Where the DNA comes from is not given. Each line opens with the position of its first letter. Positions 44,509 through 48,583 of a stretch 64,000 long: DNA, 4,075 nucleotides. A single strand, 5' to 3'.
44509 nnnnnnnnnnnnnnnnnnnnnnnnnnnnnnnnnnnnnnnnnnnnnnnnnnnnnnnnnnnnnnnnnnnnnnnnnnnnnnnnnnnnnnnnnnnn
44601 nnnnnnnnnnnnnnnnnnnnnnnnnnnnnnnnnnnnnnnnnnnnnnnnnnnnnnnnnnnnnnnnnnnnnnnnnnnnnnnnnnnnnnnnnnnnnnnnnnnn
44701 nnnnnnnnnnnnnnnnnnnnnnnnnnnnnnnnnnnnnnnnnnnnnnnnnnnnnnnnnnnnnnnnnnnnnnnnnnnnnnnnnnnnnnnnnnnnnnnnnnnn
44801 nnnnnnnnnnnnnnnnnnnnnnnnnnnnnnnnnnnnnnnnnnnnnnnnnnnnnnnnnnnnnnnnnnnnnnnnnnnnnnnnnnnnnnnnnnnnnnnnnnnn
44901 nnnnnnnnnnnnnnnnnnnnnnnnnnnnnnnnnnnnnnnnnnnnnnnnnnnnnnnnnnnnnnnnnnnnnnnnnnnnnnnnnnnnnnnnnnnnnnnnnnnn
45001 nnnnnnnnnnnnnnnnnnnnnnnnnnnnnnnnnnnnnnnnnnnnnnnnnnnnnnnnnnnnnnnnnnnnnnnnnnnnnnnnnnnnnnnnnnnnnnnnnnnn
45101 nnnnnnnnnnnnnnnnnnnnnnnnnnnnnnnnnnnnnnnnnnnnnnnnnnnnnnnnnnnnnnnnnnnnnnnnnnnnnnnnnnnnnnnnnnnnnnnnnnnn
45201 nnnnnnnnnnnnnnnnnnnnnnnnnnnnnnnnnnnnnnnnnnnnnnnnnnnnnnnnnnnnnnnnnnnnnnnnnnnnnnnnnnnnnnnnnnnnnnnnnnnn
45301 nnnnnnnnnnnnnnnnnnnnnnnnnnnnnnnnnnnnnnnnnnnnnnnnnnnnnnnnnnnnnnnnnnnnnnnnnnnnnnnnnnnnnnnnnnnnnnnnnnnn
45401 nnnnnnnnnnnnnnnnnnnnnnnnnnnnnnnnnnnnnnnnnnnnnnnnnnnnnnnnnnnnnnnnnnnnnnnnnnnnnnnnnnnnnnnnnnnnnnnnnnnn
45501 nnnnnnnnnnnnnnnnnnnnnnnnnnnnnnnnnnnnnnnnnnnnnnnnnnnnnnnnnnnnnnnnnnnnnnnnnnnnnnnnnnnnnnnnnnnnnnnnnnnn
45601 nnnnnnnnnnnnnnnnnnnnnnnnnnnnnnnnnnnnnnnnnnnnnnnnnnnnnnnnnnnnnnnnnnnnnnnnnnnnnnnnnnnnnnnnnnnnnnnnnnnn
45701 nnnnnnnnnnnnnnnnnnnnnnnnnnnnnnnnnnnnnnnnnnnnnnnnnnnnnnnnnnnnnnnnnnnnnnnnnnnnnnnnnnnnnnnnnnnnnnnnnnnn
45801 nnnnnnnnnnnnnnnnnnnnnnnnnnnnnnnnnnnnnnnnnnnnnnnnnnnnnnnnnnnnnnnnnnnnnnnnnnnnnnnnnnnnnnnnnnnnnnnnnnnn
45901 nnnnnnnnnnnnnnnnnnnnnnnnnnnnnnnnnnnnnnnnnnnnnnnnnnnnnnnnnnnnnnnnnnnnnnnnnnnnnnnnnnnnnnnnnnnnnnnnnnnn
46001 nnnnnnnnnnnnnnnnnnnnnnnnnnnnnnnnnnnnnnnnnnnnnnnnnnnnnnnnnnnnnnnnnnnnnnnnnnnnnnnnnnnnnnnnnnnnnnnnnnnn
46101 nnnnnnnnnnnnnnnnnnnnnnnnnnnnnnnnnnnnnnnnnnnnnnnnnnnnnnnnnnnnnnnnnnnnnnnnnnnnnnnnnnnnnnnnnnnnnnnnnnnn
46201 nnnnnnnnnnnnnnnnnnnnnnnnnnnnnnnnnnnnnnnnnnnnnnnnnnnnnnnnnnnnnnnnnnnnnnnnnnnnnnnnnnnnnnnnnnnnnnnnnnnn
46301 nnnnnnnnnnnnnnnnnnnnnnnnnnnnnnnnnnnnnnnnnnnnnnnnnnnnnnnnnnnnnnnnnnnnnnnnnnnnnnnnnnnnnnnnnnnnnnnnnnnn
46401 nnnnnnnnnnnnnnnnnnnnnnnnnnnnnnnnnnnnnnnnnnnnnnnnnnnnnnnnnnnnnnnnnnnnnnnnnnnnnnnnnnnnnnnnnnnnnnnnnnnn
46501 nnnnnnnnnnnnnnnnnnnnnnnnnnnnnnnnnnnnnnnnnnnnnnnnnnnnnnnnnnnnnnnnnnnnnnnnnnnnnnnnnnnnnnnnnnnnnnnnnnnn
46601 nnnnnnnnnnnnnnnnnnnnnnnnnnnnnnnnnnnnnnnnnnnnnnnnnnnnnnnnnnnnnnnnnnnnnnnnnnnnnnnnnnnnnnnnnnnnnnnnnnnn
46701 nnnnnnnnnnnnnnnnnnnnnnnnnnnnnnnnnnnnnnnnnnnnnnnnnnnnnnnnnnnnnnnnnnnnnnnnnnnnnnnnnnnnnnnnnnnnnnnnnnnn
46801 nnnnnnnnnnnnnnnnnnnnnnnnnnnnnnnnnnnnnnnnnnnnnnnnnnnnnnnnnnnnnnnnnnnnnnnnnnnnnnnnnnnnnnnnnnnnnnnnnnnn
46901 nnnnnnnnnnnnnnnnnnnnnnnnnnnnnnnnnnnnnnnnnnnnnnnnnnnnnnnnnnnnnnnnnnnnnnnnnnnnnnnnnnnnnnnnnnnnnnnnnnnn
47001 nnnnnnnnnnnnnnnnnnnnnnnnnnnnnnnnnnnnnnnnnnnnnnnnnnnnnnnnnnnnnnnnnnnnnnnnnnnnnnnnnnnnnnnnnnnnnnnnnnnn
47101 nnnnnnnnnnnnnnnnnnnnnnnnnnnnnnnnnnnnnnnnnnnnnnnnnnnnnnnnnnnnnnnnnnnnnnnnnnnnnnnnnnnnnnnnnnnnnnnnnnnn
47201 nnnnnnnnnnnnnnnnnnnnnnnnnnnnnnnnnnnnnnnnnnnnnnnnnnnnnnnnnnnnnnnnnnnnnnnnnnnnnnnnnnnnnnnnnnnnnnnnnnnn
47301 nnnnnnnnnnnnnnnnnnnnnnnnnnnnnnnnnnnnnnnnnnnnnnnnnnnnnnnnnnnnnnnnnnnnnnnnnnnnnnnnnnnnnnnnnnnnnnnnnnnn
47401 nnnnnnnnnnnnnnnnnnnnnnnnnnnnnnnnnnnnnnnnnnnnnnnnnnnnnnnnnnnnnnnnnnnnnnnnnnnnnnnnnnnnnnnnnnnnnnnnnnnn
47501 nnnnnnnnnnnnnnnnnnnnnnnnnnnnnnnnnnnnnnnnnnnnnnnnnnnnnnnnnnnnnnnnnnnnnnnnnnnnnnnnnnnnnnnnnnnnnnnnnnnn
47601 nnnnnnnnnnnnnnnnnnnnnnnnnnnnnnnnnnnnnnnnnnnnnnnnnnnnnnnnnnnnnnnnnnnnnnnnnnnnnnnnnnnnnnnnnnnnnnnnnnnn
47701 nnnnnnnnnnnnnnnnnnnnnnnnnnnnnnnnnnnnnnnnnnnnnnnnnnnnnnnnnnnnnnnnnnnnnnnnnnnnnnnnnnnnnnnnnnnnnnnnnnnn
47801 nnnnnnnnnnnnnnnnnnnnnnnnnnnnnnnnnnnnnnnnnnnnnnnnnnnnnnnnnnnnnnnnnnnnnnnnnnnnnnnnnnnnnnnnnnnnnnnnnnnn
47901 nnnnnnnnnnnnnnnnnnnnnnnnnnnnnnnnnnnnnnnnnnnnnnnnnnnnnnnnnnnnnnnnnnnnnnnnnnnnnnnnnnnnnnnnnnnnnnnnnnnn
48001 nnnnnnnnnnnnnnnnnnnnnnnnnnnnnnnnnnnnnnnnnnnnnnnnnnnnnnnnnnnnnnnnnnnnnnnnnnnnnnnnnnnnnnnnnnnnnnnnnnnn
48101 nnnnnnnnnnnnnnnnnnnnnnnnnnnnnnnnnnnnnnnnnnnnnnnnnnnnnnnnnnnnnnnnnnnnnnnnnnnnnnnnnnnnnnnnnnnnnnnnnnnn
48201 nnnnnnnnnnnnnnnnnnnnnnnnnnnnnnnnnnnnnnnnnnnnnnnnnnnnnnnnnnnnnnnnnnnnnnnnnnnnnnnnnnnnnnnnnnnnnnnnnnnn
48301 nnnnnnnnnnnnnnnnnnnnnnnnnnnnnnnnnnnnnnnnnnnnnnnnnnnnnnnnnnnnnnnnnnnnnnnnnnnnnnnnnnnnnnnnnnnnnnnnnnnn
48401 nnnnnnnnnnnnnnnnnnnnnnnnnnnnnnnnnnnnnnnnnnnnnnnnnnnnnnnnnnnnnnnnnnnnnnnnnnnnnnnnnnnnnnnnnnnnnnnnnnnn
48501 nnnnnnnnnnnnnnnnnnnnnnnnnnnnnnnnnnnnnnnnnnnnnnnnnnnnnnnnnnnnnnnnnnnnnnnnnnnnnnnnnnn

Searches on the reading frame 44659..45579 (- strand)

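Call 20: search_protein_families(library=pfam, proteins=[window:44659-45579:-], max_evalue=0.001)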
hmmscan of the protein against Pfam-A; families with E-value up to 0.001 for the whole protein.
window:44659-45579:- (306 aa): 3 families
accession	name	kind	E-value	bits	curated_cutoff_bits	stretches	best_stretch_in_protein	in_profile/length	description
PF00165.29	HTH_AraC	-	5.9e-16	58.6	26.6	2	261-295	7-40/42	Bacterial regulatory helix-turn-helix proteins, AraC family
PF12833.13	HTH_18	-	1.9e-15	57.3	33.6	1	221-295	3-77/80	Helix-turn-helix domain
PF02311.25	AraC_binding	-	1.6e-06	28.3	21.1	1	32-94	4-66/135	AraC-like ligand binding domain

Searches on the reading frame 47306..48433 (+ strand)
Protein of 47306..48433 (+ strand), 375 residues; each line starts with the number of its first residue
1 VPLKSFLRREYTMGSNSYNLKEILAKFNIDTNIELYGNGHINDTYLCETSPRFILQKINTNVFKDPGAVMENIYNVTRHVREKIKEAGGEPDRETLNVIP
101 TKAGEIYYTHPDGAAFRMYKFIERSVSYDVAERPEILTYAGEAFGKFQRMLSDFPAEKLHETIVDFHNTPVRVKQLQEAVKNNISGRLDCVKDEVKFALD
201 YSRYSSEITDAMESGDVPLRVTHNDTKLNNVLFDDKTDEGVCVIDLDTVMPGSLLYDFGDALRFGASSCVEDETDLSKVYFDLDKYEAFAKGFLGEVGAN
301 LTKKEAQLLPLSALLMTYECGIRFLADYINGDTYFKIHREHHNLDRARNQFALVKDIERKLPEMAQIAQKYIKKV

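Call 20: search_protein_families(library=pfam, proteins=[window:47306-48433:+], max_evalue=0.001)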
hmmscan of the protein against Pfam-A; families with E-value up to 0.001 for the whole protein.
window:47306-48433:+ (375 aa): 2 families
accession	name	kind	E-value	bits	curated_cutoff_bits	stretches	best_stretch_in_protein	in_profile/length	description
PF01636.29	APH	-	1.4e-15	58.2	23.2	1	33-266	2-215/239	Phosphotransferase enzyme family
PF19974.5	TCAD9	-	0.00063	19.4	40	0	193-258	273-334/429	Ternary complex associated domain 9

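Call 31: find_encoding_contigs(protein=window:47306-48433:+, flank=6000)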
Protein window:47306-48433:+ (375 aa): no gene with exactly this product is on record in the collection.
